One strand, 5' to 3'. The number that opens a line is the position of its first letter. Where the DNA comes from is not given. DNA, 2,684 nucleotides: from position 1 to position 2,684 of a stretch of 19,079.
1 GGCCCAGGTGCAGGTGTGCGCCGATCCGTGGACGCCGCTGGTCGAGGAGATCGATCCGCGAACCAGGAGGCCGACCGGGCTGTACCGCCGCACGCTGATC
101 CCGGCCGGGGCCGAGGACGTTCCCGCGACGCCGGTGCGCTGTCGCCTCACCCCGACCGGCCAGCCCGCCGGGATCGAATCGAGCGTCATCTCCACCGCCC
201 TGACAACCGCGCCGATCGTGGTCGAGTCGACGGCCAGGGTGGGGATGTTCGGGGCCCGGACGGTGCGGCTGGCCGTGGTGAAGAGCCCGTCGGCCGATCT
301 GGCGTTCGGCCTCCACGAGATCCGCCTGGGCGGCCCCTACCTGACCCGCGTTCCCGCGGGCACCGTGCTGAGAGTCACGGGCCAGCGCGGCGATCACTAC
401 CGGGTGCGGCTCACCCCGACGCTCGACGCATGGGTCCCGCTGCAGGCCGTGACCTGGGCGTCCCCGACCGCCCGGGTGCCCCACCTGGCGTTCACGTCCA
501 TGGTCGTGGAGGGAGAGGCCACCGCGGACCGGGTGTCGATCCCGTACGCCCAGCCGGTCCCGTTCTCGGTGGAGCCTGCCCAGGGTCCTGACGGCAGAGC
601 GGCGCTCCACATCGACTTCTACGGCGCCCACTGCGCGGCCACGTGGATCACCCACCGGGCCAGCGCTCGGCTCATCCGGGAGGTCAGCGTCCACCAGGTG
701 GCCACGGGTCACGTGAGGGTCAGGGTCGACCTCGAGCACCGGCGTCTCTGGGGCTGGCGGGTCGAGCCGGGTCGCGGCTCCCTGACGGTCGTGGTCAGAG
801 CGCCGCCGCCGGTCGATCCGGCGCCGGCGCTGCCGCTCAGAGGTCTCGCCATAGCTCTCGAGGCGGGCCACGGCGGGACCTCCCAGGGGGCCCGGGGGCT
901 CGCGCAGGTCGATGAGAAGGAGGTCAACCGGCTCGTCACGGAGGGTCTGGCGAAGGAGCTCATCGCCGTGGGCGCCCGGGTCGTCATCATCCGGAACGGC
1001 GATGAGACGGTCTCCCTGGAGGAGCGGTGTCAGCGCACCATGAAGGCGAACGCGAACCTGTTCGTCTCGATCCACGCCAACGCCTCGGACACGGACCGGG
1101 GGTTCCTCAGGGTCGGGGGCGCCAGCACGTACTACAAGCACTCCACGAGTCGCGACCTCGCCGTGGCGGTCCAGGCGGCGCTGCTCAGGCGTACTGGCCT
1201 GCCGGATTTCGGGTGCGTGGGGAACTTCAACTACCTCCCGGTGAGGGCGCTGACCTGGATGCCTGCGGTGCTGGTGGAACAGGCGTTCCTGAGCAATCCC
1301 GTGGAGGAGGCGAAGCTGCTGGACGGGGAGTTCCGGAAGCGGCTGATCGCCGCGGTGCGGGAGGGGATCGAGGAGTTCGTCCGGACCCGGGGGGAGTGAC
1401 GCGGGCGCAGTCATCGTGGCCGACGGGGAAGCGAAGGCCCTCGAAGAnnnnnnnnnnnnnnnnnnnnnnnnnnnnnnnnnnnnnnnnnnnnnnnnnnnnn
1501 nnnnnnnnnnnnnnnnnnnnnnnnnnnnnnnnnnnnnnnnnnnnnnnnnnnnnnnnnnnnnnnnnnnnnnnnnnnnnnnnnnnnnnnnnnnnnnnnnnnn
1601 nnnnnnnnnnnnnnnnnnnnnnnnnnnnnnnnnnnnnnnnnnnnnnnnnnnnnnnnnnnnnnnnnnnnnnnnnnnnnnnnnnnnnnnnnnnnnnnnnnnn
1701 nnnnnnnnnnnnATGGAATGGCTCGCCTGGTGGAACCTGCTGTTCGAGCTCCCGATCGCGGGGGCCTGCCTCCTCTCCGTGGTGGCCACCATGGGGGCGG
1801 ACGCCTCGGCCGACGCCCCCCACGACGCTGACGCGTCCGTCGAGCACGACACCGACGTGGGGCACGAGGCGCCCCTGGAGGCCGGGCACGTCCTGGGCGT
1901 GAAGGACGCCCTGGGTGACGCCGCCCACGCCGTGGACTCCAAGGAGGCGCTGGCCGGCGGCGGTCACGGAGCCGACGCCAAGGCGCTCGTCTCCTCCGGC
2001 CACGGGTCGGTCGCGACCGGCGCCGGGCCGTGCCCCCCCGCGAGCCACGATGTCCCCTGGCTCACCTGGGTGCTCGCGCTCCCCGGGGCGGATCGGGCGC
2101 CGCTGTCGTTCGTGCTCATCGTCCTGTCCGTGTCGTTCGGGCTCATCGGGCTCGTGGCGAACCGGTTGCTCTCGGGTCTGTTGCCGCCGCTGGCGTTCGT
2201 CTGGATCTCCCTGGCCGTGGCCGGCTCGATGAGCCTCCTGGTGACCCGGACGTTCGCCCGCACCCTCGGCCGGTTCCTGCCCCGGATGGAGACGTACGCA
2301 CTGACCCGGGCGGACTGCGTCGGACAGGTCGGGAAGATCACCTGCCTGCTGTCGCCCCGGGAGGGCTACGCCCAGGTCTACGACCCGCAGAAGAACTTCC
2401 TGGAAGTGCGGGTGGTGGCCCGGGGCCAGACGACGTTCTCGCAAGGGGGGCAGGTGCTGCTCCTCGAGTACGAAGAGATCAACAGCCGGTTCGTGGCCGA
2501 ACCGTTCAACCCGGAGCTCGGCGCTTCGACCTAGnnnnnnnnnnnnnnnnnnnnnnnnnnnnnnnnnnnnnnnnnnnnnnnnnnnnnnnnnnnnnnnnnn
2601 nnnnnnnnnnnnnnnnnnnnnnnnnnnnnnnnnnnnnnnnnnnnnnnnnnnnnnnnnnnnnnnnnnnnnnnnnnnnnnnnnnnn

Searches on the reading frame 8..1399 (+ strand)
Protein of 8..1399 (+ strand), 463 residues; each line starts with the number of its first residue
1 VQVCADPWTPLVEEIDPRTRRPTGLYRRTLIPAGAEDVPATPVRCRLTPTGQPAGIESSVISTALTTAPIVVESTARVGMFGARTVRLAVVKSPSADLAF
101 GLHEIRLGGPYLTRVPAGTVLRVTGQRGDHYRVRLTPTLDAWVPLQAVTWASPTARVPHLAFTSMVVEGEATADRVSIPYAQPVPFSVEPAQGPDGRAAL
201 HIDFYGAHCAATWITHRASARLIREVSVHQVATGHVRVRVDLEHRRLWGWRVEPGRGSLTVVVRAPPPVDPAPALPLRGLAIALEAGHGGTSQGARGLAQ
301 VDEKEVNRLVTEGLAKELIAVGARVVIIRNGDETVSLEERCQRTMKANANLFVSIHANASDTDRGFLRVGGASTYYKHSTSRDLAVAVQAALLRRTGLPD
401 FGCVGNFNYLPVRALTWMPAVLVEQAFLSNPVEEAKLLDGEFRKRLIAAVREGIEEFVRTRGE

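Call 5: search_protein_families(library=pfam, proteins=[window:8-1399:+], max_evalue=0.01)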
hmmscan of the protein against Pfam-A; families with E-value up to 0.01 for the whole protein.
window:8-1399:+ (463 aa): 1 family
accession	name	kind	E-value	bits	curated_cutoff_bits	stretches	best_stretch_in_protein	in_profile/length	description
PF01520.23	Amidase_3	-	3.5e-35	122.1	27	1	282-455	1-173/174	N-acetylmuramoyl-L-alanine amidase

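Call 6: search_protein_families(library=padloc, proteins=[window:8-1399:+], max_evalue=0.001)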
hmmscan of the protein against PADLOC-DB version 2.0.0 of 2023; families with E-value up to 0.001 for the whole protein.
window:8-1399:+ (463 aa): 0 families

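Call 79: search_protein_families(library=ncbifam, proteins=[window:8-1399:+], max_evalue=1)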
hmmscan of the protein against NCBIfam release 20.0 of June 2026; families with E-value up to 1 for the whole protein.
window:8-1399:+ (463 aa): 6 families
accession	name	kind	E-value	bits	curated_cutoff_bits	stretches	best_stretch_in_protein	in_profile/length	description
TIGR02883.1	spore_cwlD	equivalog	6.4e-25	88.4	221.55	1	282-457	3-189/189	N-acetylmuramoyl-L-alanine amidase CwlD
NF038267.1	amidase_AmiC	exception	1.4e-14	53.6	700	2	278-361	185-269/407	N-acetylmuramoyl-L-alanine amidase AmiC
NF007652.1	PRK10319.1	equivalog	5.6e-14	52.1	400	2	283-359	61-138/291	N-acetylmuramoyl-L-alanine amidase AmiA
NF007751.0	PRK10431.1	equivalog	2.8e-13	49.2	532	2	280-361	192-274/445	N-acetylmuramoyl-L-alanine amidase AmiB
NF038140.1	amidase_Rv3717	exception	6.5e-10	38.8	335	1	287-459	47-232/233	Rv3717 family N-acetylmuramoyl-L-alanine amidase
TIGR03900.1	prc_long_Delta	hypoth_equivalog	0.0017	16.4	660.95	1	109-155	810-856/973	MXAN_5808 family serine peptidase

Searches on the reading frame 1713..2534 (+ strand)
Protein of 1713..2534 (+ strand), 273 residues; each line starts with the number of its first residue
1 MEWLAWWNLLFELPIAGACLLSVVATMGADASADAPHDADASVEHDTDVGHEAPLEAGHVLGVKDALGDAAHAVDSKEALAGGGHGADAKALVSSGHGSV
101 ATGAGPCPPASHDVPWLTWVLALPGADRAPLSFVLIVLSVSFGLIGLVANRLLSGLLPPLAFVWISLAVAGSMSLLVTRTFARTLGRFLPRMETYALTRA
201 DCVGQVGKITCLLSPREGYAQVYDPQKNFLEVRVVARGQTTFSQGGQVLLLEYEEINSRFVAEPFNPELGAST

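Call 5: search_protein_families(library=pfam, proteins=[window:1713-2534:+], max_evalue=0.01)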
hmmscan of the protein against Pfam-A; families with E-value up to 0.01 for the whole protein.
window:1713-2534:+ (273 aa): 1 family
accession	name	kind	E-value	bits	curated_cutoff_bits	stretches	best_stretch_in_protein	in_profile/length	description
PF21001.2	YqiJ_N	-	0.0027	18.3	23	1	118-179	55-116/116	Inner membrane protein YqiJ, N-terminal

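Call 6: search_protein_families(library=padloc, proteins=[window:1713-2534:+], max_evalue=0.001)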
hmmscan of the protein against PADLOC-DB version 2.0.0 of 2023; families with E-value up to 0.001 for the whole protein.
window:1713-2534:+ (273 aa): 0 families

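Call 31: search_protein_families(library=ncbifam, proteins=[window:1713-2534:+], max_evalue=0.01)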
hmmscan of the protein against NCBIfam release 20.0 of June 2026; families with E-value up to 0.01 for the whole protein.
window:1713-2534:+ (273 aa): 0 families
